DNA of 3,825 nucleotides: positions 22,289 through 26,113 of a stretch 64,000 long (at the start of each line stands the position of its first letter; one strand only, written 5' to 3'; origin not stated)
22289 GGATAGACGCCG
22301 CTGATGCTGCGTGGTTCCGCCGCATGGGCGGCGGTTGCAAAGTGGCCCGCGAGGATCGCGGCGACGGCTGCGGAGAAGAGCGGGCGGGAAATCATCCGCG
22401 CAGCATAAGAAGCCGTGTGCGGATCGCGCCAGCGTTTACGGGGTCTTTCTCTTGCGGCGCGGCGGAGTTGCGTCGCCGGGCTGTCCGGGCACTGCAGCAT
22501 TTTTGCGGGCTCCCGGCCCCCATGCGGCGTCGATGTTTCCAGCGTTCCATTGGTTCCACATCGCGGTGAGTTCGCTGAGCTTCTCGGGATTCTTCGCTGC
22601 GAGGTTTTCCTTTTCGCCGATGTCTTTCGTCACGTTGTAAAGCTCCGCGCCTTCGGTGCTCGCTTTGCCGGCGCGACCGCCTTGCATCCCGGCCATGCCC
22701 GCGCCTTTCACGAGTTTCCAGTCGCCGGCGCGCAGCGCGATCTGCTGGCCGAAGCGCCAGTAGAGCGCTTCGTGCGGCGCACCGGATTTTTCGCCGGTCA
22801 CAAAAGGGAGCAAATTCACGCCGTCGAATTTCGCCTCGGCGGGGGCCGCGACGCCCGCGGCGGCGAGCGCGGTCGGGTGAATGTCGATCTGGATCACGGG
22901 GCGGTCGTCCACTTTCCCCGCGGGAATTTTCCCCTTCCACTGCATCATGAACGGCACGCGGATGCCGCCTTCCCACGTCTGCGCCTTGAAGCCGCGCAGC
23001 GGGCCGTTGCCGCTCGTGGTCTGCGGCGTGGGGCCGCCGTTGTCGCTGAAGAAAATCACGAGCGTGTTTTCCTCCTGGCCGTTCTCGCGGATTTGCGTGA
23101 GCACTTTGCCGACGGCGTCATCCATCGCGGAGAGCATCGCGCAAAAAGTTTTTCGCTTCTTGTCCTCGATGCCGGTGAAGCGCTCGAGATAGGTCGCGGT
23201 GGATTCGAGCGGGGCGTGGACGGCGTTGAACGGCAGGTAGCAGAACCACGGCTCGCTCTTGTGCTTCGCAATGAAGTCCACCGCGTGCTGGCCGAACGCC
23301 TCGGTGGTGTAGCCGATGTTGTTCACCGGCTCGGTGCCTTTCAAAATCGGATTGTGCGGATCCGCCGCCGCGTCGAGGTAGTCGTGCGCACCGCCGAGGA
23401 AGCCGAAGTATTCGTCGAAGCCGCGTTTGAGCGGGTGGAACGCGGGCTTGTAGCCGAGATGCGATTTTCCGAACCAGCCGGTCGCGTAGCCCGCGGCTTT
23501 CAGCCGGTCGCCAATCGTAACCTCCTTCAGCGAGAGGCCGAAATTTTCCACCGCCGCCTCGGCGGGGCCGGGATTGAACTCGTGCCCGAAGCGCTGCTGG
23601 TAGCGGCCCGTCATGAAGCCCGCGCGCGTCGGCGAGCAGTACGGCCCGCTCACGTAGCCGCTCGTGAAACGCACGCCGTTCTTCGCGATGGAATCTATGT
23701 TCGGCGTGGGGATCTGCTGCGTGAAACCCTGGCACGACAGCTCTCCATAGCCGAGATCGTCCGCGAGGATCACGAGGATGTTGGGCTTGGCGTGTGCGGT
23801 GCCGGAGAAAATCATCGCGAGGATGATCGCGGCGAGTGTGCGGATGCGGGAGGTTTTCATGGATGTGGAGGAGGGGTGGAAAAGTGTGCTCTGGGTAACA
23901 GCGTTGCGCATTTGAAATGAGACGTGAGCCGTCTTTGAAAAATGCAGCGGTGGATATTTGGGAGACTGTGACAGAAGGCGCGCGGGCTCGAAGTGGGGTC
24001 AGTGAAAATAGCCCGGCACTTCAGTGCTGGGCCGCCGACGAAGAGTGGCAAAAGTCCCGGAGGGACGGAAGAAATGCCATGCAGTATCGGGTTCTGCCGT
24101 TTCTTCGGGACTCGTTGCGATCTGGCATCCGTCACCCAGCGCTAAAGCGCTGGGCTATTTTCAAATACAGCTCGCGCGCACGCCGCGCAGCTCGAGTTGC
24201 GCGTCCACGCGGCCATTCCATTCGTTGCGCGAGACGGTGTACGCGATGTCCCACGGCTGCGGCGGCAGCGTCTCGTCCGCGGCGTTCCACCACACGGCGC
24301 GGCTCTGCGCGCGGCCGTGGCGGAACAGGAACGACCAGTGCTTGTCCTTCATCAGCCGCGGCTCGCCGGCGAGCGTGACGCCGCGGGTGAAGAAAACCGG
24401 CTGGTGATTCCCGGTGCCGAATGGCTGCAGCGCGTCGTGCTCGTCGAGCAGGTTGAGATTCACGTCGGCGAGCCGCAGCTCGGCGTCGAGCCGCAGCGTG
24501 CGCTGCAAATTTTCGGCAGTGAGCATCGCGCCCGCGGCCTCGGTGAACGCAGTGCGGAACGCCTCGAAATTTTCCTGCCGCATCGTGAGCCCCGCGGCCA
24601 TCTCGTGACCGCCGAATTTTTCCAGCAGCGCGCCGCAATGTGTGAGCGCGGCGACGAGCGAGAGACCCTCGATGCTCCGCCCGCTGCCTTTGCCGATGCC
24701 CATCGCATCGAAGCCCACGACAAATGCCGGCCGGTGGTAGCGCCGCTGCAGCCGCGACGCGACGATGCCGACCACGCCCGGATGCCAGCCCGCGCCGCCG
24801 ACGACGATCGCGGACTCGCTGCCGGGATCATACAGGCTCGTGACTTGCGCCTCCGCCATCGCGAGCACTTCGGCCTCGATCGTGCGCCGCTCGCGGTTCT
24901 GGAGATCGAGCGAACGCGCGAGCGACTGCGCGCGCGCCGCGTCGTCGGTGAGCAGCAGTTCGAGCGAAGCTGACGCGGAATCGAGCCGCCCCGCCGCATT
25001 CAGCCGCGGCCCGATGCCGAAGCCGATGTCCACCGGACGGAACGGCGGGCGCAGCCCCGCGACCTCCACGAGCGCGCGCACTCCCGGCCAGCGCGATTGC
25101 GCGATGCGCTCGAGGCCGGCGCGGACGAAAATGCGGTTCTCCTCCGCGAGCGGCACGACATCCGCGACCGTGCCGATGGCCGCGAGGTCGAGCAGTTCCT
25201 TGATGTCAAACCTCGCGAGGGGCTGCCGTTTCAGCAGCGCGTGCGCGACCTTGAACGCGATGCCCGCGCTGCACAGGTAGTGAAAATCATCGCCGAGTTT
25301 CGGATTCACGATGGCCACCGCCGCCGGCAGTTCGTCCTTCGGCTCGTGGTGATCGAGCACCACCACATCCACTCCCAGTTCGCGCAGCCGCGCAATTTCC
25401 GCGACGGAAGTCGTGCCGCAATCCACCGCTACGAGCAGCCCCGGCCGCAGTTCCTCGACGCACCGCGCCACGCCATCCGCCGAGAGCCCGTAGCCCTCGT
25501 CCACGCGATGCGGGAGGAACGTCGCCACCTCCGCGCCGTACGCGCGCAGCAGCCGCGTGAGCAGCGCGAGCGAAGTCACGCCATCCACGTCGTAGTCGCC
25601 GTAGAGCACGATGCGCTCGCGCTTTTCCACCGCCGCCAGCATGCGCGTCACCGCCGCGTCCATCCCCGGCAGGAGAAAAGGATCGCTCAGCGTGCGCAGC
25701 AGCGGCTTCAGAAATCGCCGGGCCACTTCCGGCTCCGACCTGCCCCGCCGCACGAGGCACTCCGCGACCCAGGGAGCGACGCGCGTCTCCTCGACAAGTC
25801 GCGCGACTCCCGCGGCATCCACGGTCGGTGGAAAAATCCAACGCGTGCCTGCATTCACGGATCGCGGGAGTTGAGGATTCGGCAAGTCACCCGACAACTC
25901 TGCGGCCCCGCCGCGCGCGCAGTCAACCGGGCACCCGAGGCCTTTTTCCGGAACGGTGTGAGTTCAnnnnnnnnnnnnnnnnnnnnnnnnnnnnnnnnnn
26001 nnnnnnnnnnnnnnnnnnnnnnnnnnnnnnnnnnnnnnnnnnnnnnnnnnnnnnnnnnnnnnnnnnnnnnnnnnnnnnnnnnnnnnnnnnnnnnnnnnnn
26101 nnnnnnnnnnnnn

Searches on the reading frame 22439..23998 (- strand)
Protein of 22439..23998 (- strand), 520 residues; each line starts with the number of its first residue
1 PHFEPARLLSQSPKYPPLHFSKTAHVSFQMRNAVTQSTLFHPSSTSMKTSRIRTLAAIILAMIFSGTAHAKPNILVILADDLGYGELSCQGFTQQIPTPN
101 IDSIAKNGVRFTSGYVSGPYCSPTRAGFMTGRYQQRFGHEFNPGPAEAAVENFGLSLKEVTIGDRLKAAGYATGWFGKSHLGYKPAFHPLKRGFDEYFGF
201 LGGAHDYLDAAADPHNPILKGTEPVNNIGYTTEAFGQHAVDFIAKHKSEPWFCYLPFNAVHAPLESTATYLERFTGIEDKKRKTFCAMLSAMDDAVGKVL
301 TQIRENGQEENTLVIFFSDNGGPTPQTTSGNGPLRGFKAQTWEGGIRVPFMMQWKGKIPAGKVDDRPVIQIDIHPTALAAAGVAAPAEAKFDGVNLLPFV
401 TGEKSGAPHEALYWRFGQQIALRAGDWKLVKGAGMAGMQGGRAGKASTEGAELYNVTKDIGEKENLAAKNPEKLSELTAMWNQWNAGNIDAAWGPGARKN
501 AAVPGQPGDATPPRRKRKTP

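Call 28: search_protein_families(library=pfam, proteins=[window:22439-23998:-], max_evalue=0.001)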
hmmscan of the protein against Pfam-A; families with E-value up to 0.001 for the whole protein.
window:22439-23998:- (520 aa): 3 families
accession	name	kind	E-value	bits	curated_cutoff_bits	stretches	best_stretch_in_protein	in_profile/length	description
PF00884.28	Sulfatase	-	2.8e-62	211.2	25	1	72-383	1-301/301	Sulfatase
PF16347.10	SGSH_C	-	1.5e-09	38.6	29.3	1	341-416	11-84/154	N-sulphoglucosamine sulphohydrolase, C-terminal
PF02995.22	DUF229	-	0.00059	19.1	25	1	285-321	306-342/496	Protein of unknown function (DUF229)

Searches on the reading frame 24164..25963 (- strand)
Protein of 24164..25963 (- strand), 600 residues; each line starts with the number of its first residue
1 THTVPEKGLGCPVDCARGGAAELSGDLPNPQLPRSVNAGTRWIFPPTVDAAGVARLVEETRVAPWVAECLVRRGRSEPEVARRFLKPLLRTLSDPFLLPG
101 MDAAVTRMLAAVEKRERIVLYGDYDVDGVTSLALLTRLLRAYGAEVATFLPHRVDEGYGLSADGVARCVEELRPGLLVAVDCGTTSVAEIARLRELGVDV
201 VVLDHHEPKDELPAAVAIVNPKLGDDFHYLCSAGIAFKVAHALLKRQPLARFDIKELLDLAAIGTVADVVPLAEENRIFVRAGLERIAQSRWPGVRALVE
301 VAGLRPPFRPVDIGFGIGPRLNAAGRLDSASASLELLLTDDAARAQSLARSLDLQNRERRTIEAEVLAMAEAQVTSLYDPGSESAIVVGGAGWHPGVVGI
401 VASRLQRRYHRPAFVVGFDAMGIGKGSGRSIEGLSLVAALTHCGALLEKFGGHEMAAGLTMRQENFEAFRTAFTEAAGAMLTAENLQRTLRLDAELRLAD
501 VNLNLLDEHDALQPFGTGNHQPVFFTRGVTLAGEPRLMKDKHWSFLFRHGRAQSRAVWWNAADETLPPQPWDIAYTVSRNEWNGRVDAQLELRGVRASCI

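Call 42: search_protein_families(library=pfam, proteins=[window:24164-25963:-], max_evalue=0.0001)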
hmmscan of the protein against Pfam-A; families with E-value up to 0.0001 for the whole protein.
window:24164-25963:- (600 aa): 3 families
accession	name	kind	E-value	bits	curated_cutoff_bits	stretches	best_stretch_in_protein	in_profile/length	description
PF17768.7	RecJ_OB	-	3.8e-24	85.2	27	1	492-593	1-106/107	RecJ OB domain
PF01368.27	DHH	-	4.9e-23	82.2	28.1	1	117-265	1-125/125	DHH family, N-terminal domain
PF02272.25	DHHA1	-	1.6e-15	57.8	25.9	1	386-476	5-99/102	DHHA1 domain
